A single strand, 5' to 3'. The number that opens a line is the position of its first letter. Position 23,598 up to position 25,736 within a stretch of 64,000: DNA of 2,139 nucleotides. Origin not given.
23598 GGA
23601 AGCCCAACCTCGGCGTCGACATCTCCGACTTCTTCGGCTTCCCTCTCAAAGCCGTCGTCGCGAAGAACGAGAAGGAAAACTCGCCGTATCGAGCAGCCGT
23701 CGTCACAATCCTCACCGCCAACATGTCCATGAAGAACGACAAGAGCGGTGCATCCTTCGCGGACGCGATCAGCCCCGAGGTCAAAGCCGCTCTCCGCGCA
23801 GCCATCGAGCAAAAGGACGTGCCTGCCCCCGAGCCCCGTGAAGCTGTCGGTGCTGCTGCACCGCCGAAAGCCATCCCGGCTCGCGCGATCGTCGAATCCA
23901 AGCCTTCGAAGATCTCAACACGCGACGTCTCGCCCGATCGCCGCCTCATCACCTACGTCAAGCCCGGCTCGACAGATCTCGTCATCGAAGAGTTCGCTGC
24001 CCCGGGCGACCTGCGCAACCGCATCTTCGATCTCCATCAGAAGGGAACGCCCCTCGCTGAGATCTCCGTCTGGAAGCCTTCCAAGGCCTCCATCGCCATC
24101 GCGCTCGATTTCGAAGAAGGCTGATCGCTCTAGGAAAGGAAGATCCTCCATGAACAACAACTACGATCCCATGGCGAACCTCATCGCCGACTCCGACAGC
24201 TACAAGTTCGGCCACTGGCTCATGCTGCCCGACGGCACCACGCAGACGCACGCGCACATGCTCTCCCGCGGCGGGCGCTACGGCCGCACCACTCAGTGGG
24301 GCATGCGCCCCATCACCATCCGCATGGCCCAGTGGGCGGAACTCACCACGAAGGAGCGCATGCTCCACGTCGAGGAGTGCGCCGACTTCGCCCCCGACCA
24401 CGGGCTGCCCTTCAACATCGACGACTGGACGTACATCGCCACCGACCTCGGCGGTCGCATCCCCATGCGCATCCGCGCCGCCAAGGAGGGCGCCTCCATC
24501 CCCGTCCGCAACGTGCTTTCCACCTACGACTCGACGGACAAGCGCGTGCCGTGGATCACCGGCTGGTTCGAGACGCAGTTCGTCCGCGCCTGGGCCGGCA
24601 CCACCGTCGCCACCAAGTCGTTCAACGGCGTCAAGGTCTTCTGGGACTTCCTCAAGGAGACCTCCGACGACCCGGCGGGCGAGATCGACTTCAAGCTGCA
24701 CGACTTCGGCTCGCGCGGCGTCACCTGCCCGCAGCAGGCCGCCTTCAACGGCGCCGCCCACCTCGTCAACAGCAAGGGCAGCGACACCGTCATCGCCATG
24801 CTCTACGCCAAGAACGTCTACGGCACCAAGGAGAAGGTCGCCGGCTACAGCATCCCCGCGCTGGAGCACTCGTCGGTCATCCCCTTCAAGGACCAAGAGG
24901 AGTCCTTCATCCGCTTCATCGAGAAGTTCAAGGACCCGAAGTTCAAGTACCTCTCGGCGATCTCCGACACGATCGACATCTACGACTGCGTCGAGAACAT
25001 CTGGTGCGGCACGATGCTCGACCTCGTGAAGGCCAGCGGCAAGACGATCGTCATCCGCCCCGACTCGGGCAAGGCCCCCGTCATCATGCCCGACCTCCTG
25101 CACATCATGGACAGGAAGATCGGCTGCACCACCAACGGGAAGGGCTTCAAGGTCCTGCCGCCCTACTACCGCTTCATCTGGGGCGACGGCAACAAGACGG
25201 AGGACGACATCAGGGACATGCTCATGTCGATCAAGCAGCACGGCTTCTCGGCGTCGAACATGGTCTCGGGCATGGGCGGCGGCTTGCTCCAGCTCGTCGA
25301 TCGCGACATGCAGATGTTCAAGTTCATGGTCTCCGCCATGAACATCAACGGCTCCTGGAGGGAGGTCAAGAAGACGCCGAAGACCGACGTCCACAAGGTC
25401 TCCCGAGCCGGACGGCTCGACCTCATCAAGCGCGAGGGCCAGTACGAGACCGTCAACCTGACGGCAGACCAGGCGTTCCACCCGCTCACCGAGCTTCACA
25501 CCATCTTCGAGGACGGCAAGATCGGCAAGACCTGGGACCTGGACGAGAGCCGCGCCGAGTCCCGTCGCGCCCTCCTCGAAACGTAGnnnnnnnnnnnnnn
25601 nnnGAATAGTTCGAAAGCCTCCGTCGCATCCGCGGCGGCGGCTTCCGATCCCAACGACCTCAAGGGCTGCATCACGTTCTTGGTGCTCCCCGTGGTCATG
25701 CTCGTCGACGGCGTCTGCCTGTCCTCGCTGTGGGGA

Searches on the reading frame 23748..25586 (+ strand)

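Call 6: search_protein_families(library=pfam, proteins=[window:23748-25586:+], max_evalue=0.01)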
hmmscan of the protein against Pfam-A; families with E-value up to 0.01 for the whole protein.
window:23748-25586:+ (612 aa): 2 families
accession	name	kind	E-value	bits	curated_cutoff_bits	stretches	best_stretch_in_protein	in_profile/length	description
PF04095.22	NAPRTase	-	6.1e-29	101.9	20.8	1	315-572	1-222/239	Nicotinate phosphoribosyltransferase (NAPRTase) family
PF18127.6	NAMPT_N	-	6.1e-11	42.9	25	1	144-242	1-98/98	Nicotinamide phosphoribosyltransferase, N-terminal domain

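Call 7: search_protein_families(library=phrogs, proteins=[window:23748-25586:+], max_evalue=0.01)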
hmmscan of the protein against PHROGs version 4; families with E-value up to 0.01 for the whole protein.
window:23748-25586:+ (612 aa): 4 families
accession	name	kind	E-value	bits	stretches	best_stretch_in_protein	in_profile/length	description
phrog_448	-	other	7.2e-110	369.2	1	134-607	4-495/500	nicotinamide phosphoribosyl transferase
phrog_16547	-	other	9.8e-39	134.4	1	144-418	9-301/315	nicotinamide phosphoribosyl transferase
phrog_15800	-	other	1.1e-17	65.5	1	458-602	167-315/322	nicotinamide phosphoribosyl transferase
phrog_12872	-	other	1e-13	51.8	1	459-604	387-535/547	nicotinamide phosphoribosyl transferase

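Call 27: search_protein_families(library=ncbifam, proteins=[window:23748-25583:+], max_evalue=0.1)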
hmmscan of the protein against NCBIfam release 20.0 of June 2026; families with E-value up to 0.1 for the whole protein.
window:23748-25583:+ (612 aa): 2 families
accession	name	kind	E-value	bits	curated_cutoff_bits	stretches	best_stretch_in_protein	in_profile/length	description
NF006629.0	PRK09198.1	equivalog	1e-120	403.6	405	1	143-605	5-461/465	nicotinate phosphoribosyltransferase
TIGR03433.1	padR_acidobact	paralog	0.073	13.2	101.8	0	491-570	12-92/101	PadR family transcriptional regulator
